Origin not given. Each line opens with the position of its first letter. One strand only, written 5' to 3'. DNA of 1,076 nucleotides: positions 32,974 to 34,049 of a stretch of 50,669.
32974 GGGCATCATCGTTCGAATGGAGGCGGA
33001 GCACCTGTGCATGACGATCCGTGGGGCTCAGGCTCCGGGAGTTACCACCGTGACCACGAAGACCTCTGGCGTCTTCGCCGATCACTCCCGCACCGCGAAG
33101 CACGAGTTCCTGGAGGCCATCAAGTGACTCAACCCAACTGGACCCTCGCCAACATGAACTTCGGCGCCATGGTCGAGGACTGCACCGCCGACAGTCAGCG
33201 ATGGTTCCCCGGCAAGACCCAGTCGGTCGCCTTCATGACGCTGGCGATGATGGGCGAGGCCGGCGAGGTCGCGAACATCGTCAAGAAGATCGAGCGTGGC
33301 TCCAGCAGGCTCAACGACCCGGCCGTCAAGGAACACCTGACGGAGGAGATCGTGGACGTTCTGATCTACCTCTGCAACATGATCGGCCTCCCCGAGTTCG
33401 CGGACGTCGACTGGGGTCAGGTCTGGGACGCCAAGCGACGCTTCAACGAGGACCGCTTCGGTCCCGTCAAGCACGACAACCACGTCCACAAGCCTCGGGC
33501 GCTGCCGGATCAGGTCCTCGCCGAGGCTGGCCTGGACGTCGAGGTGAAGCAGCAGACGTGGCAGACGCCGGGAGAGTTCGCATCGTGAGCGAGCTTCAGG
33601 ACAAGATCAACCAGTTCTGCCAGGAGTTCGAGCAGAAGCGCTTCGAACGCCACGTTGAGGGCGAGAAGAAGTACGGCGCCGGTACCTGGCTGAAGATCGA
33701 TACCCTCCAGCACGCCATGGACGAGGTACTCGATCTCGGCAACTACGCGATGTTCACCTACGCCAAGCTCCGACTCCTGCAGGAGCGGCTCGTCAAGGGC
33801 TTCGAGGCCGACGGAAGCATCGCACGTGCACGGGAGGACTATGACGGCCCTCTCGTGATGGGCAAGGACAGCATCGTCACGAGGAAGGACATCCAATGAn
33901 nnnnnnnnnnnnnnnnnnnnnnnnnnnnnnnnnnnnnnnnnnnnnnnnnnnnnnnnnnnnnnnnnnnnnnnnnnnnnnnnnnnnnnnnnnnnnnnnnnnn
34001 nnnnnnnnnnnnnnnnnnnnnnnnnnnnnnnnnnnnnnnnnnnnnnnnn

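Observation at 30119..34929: Complete preQ0 pathway plus DpdA: predicted 7-deazaguanine hypermodification of the phage DNA, with unassigned passenger genes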

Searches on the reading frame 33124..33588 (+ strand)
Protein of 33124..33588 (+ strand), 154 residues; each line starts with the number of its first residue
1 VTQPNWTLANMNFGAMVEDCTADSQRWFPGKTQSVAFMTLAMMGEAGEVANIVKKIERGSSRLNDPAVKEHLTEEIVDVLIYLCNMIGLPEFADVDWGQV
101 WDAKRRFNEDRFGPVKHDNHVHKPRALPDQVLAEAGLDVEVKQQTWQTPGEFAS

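Call 4: search_protein_families(library=pfam, proteins=[window:33124-33588:+], max_evalue=0.01)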
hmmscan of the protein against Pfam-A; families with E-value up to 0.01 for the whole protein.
window:33124-33588:+ (154 aa): 1 family
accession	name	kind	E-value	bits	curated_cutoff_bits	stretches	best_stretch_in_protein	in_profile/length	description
PF03819.22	MazG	-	0.00082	20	22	1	33-89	1-46/74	MazG nucleotide pyrophosphohydrolase domain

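Call 5: search_protein_families(library=phrogs, proteins=[window:33124-33588:+], max_evalue=0.01)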
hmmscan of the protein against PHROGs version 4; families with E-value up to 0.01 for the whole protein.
window:33124-33588:+ (154 aa): 4 families
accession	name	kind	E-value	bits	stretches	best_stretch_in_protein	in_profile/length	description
phrog_229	-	other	4.1e-08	33.8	1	32-83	272-319/533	MazG-like pyrophosphatase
phrog_22758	-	other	0.00026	21.7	1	41-85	136-179/221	MazG-like pyrophosphatase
phrog_4856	-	other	0.0007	20.3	1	40-95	92-150/195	nucleoside triphosphate pyrophosphohydrolase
phrog_1247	-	other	0.0053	16.8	1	31-87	145-193/444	MazG-like pyrophosphatase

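Call 6: search_protein_families(library=ncbifam, proteins=[window:33124-33588:+], max_evalue=0.01)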
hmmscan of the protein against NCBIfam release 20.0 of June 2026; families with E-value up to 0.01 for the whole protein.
window:33124-33588:+ (154 aa): 0 families

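Call 40: search_protein_families(library=pfam, proteins=[window:33124-33588:+], max_evalue=5)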
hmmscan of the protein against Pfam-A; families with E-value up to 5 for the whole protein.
window:33124-33588:+ (154 aa): 1 family
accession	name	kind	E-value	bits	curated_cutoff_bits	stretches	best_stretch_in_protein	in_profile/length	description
PF03819.22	MazG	-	0.00082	20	22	1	33-89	1-46/74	MazG nucleotide pyrophosphohydrolase domain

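Call 57: search_solved_structures(query=window:33124-33588:+, max_evalue=10, show_alignments=2)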
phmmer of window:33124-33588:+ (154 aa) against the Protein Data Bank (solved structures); distinct sequences matched with E-value up to 10: 13.
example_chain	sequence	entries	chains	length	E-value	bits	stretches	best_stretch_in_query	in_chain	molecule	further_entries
2q73_A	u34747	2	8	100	0.03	17.3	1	41-116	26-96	Hypothetical protein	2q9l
6sqw_A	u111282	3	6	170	0.084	15.8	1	38-112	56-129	dCTP pyrophosphatase 1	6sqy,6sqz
2a3q_A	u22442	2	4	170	0.089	15.7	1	38-112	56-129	hypothetical protein | Protein RS21-C6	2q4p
2q5z_A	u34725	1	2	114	0.14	15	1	40-88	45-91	Hypothetical protein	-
2oie_A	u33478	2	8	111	0.16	14.9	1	38-86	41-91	RS21-C6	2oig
7mu5_A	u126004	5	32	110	0.2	14.5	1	38-86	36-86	dCTP pyrophosphatase 1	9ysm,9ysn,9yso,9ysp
2mxz_A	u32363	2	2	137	0.42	13.5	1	48-107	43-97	L-alanyl-D-glutamate peptidase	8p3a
1n0r_A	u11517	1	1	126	0.48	13.3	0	130-152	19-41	4 ankyrin repeats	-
5iq2_A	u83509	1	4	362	0.5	13.3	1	7-48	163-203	Esterase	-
4j7a_A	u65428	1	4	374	0.54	13.2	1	7-48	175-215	Esterase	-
5iq3_A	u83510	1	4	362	0.6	13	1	7-48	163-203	Esterase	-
5iq0_A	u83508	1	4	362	0.61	13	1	7-48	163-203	Esterase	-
9lys_A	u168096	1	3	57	1.2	12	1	37-74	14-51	dAIT03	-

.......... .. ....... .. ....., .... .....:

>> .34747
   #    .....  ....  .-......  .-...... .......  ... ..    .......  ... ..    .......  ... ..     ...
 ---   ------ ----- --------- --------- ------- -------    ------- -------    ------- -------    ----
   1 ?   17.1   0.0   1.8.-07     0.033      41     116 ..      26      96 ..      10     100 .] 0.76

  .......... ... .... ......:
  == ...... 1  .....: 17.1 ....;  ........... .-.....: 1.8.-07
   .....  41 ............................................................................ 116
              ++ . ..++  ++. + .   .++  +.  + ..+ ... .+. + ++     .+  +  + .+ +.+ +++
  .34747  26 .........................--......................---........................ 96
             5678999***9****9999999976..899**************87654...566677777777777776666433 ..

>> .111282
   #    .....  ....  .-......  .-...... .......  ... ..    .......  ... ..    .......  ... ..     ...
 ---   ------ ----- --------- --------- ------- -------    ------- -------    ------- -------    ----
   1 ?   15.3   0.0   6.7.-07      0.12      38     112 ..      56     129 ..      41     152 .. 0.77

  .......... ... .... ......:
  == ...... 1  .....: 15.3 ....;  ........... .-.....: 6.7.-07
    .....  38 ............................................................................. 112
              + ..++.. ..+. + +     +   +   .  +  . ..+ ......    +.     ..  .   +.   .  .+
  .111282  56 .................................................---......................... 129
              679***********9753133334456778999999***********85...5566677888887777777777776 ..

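Call 76: search_dna_similar(query=window:33124-33588:+, collection=phages, mode=protein, max_evalue=0.001, max_rows=30)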
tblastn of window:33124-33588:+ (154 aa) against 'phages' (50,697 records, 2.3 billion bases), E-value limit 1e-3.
Records with a match: 22; places in all: 22; records where one place covers at least 80% of the query: 0.
Best place of each record, by identity: <60% 22.
By first word of the organism name: Streptomyces 12; Gordonia 6; Mycobacterium 3; Pantoea 1.
By host as written in the record: Streptomyces griseus ATCC 10137 5; Streptomyces mirabilis NRRL B-2400 4; Gordonia terrae 3612 3; Mycobacterium phlei 2; Streptomyces lividans JI 1326 2; Gordonia terrae ATCC3612 2; Mycobacterium smegmatis mc2 155 1; Streptomyces viridochromogenes DSM40736 1; and 2 more.
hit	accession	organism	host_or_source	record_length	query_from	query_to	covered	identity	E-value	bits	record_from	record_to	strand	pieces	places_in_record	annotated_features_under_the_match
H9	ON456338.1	Streptomyces phage Stuff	Streptomyces griseus ATCC 10137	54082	28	100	47%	40.0%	1e-3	44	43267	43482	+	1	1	59: MazG-like nucleotide pyrophosphohydrolase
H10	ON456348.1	Streptomyces phage Marky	Streptomyces griseus ATCC 10137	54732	28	100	47%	39.7%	8e-4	44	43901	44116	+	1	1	63: MazG-like nucleotide pyrophosphohydrolase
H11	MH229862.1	Streptomyces phage Henoccus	Streptomyces griseus ATCC 10137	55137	28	100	47%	39.7%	9e-4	44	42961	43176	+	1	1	60: nucleotide pyrophosphohydrolase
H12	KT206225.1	Mycobacterium phage Phlei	Mycobacterium phlei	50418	28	106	51%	36.7%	5e-4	45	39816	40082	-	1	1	hypothetical protein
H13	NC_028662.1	Mycobacterium phage Phlei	Mycobacterium phlei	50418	28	106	51%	36.7%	5e-4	45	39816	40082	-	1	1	MazG-like pyrophosphatase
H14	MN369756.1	Gordonia phage Anon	Gordonia terrae 3612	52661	3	97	62%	30.1%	1e-4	46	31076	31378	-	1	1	49: MazG-like nucleotide pyrophosphohydrolase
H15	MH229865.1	Streptomyces phage LazerLemon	Streptomyces griseus ATCC 10137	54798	35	100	43%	42.0%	6e-4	44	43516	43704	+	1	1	60: nucleotide pyrophosphohydrolase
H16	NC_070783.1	Streptomyces phage Faust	Streptomyces lividans JI 1326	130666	28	90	41%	40.9%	5e-6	50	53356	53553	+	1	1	63: MazG-like pyrophosphatase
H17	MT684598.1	Streptomyces phage Faust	Streptomyces lividans JI 1326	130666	28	90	41%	40.9%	5e-6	50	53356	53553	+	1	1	63: MazG-like nucleotide pyrophosphohydrolase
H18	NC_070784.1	Streptomyces phage TunaTartare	Streptomyces mirabilis NRRL B-2400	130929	28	90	41%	40.9%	8e-6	50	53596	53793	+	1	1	61: MazG-like pyrophosphatase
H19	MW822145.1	Streptomyces phage TunaTartare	Streptomyces mirabilis NRRL B-2400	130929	28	90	41%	40.9%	8e-6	50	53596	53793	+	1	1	61: MazG-like nucleotide pyrophosphohydrolase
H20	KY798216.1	Mycobacterium phage Journey13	Mycobacterium smegmatis mc2 155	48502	28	106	51%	32.6%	1e-4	46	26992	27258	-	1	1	nucleotide pyrophosphohydrolase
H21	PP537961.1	Streptomyces phage Francob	Streptomyces viridochromogenes DSM40736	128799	18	82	42%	37.7%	5e-4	45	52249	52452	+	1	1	61: MazG-like nucleotide pyrophosphohydrolase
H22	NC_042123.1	Gordonia phage Waits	Gordonia terrae ATCC3612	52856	22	97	49%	32.1%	2e-4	46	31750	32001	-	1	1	53: MazG-like pyrophosphatase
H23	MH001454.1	Gordonia phage Waits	Gordonia terrae ATCC3612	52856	22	97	49%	32.1%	2e-4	46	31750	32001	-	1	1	53: MazG-like nucleotide pyrophosphohydrolase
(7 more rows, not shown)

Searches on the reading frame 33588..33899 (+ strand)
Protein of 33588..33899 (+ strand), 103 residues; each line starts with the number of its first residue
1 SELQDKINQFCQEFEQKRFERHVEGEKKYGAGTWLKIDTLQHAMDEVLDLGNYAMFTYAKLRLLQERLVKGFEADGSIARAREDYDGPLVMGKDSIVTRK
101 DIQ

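Call 4: search_protein_families(library=pfam, proteins=[window:33588-33899:+], max_evalue=0.01)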
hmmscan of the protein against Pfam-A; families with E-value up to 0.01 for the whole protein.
window:33588-33899:+ (103 aa): 0 families

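Call 5: search_protein_families(library=phrogs, proteins=[window:33588-33899:+], max_evalue=0.01)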
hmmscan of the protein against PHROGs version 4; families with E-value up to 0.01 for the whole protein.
window:33588-33899:+ (103 aa): 2 families
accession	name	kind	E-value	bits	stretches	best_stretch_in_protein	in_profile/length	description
phrog_17558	-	unknown function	2.2e-05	25.4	1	15-89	61-138/168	-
phrog_11184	-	unknown function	0.0001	23.3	1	20-60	48-92/104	-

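Call 6: search_protein_families(library=ncbifam, proteins=[window:33588-33899:+], max_evalue=0.01)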
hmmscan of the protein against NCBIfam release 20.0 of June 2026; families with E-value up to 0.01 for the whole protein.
window:33588-33899:+ (103 aa): 0 families

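Call 40: search_protein_families(library=pfam, proteins=[window:33588-33899:+], max_evalue=5)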
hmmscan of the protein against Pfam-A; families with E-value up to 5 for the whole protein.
window:33588-33899:+ (103 aa): 2 families
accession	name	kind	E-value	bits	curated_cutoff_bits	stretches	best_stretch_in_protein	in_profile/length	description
PF08858.15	IDEAL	-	0.099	12.8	22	1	36-56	10-30/37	IDEAL domain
PF18112.7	Zn-C2H2_12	-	0.13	13.1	23.2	1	8-25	8-25/27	Autophagy receptor zinc finger-C2H2 domain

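Call 52: find_homologous_proteins(query=window:33588-33899:+, max_evalue=0.001)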
Query window:33588-33899:+ (103 aa): 20 proteins with E <= 0.001 among 25 candidates.
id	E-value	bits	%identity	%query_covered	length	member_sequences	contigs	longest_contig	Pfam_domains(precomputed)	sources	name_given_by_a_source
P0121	4.4e-62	224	100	100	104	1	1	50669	-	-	-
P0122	4.0e-50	186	85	98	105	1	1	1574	-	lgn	-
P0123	2.1e-36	142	74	86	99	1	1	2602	-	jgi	jgi:hypothetical protein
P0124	8.5e-35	137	72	86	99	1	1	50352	-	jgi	jgi:hypothetical protein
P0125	7.4e-34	134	73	86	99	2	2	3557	-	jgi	-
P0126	2.2e-33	132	63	99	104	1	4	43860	-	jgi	jgi:hypothetical protein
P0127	2.0e-32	129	71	87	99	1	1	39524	-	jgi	jgi:hypothetical protein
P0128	6.4e-32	128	67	86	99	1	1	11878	-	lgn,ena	-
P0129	6.9e-32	127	65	95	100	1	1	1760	-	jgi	jgi:hypothetical protein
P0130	1.1e-31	127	67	86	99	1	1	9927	-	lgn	-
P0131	2.5e-31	126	68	84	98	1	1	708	-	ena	-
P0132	1.8e-30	123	69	85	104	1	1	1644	-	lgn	-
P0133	3.1e-30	122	63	86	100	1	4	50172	-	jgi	jgi:hypothetical protein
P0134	3.5e-30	122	63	85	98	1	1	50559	-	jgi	jgi:hypothetical protein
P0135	3.7e-30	122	62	86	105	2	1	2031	-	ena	-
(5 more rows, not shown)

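Call 56: search_solved_structures(query=A2, max_evalue=10, show_alignments=2)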
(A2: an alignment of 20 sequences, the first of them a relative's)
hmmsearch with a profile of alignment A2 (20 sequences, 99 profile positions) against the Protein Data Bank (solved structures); distinct sequences matched with E-value up to 10: 1.
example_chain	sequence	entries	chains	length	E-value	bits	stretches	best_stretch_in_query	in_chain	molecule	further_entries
3x37_A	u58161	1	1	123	0.35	14.1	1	28-50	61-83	ZYRO0C14696p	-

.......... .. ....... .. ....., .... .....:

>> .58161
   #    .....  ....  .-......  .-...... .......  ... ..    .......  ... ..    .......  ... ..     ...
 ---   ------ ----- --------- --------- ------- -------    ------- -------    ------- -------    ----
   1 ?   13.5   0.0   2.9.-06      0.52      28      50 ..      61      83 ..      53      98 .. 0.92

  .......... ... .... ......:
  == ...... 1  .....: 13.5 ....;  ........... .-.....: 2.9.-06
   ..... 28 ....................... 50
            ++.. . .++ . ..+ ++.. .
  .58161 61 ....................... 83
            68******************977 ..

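Call 68: predict_structure(alignment_id=A2)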
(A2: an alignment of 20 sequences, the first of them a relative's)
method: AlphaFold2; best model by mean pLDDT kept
length: 104 residues; sequences in the alignment: 20
mean_pLDDT: 67.6   pTM: 0.48
mean pLDDT of the five models: 67.6, 66.4, 65.1, 62.1, 59.7
residues with pLDDT >= 90: 0; 70-90: 51; 50-70: 38; < 50: 15
segments of 3 or more residues with pLDDT < 50: 91-104
pLDDT, mean of each block of 10 residues (from residue 1): 83 84 76 58 62 81 81 62 57 45 38
secondary structure, 60 per line:
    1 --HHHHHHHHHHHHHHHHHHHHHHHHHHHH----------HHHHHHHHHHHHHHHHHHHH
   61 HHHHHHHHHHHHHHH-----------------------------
elements in order: H3-30 H41-75

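Call 74: search_protein_families(library=phrogs, alignment_id=A2, max_evalue=0.01)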
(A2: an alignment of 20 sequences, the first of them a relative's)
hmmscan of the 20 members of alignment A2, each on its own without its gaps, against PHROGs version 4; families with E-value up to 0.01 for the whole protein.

A. member 1, P0121 (104 aa): 2 families
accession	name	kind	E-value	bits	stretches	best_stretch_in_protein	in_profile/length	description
phrog_17558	-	unknown function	2.1e-05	25.5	1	16-90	61-138/168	-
phrog_11184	-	unknown function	0.0001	23.3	1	21-61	48-92/104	-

B. families by the number of members that match (of 20 scanned): 4 families
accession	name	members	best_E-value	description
phrog_11184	-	20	2.7e-07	-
phrog_17558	-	19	2.1e-05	-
phrog_32278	-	4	0.003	-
phrog_5973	-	1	0.0085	-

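Call 75: search_dna_similar(query=window:33588-33899:+, collection=phages, mode=protein, max_evalue=0.01, max_rows=30)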
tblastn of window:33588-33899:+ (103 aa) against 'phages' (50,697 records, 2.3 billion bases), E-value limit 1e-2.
Records with a match: 2; places in all: 2; records where one place covers at least 80% of the query: 0.
Best place of each record, by identity: <60% 2.
By first word of the organism name: Pseudomonas 2.
By host as written in the record: Pseudomonas aeruginosa 2.
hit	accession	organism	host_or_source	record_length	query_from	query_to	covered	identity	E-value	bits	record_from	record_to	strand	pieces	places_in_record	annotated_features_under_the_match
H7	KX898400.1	Pseudomonas phage JG054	Pseudomonas aeruginosa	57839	16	88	71%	35.4%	2e-3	41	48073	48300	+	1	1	hypothetical protein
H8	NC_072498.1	Pseudomonas phage JG054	Pseudomonas aeruginosa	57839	16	88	71%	35.4%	2e-3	41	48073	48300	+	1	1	hypothetical protein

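Call 77: get_annotated_region(hit=H7, flank=8000)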
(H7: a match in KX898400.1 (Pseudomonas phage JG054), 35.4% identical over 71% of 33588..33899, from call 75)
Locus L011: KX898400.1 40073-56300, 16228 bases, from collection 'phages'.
description: Pseudomonas phage JG054, complete genome.
organism: Pseudomonas phage JG054 (NCBI taxid 1970800)
taxonomy: Viruses; Duplodnaviria; Heunggongvirae; Uroviricota; Caudoviricetes; Queuovirinae; Nipunavirus
host: Pseudomonas aeruginosa; source: -; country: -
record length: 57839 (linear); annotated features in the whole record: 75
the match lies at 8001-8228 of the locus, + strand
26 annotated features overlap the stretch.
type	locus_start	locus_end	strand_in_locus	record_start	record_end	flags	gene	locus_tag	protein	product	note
CDS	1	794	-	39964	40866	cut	-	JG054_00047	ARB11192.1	putative DNA ligase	-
CDS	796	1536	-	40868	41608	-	thyX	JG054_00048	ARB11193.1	putative thymidylate synthase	putative thymidylate synthase ThyX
CDS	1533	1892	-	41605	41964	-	-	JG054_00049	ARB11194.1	putative RNaseH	-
CDS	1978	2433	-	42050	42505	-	-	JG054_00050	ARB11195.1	hypothetical protein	-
CDS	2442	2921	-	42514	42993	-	dut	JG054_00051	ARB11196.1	deoxyuridine 5'-triphosphate nucleotidohydrolase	-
CDS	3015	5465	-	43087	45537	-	-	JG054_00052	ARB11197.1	putative primase/helicase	putative conserved protein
CDS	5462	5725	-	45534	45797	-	-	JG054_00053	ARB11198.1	hypothetical protein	-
CDS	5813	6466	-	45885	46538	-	-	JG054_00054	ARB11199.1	hypothetical protein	-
CDS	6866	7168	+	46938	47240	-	-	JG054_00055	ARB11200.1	hypothetical protein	-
CDS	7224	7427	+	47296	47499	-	-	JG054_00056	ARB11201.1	hypothetical protein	-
CDS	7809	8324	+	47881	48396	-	-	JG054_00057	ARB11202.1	hypothetical protein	-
CDS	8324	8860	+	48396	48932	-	-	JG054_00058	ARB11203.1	hypothetical protein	-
CDS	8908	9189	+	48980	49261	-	-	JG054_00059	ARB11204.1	hypothetical protein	-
CDS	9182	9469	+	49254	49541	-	-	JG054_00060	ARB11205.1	putative Znf domain-containing protein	-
CDS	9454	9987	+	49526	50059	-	-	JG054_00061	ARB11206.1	putative nucleotide triphosphate hydrolase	-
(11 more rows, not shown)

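Call 101: fold_search(model_id=the predicted structure, library=pdb)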
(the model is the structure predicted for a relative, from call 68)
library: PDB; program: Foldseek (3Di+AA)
matches with E <= 10: 6; with E <= 0.001: 0
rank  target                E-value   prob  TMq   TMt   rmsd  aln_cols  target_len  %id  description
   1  6ly5_E                4.1e+00  0.04  0.24  0.18   9.5       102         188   15  Organization and energy transfer in a huge diatom PSI-FCPI supercomplex (released 2020-10-21)
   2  5oql_F                4.6e+00  0.13  0.24  0.07   7.2        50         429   24  Cryo-EM structure of the 90S pre-ribosome from Chaetomium thermophilum (released 2017-10-11)
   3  2vs0_A                6.4e+00  0.10  0.34  0.40   8.6        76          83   13  Structural analysis of homodimeric staphylococcal aureus virulence factor EsxA (released 2008-08-26)
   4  6giy_A                7.2e+00  0.09  0.39  0.10   5.0        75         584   11  The baseplate complex from the type VI secretion system (released 2018-10-17)
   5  2vrz_B                7.2e+00  0.08  0.35  0.40   8.9        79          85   14  Structural analysis of homodimeric staphylococcal aureus EsxA (released 2008-08-26)
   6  3o9o_A                7.7e+00  0.04  0.25  0.27  10.3        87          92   16  Crystal Structure of GBS1074, an Esat-6 homologue from Group B Streptococcus (released 2010-11-10)
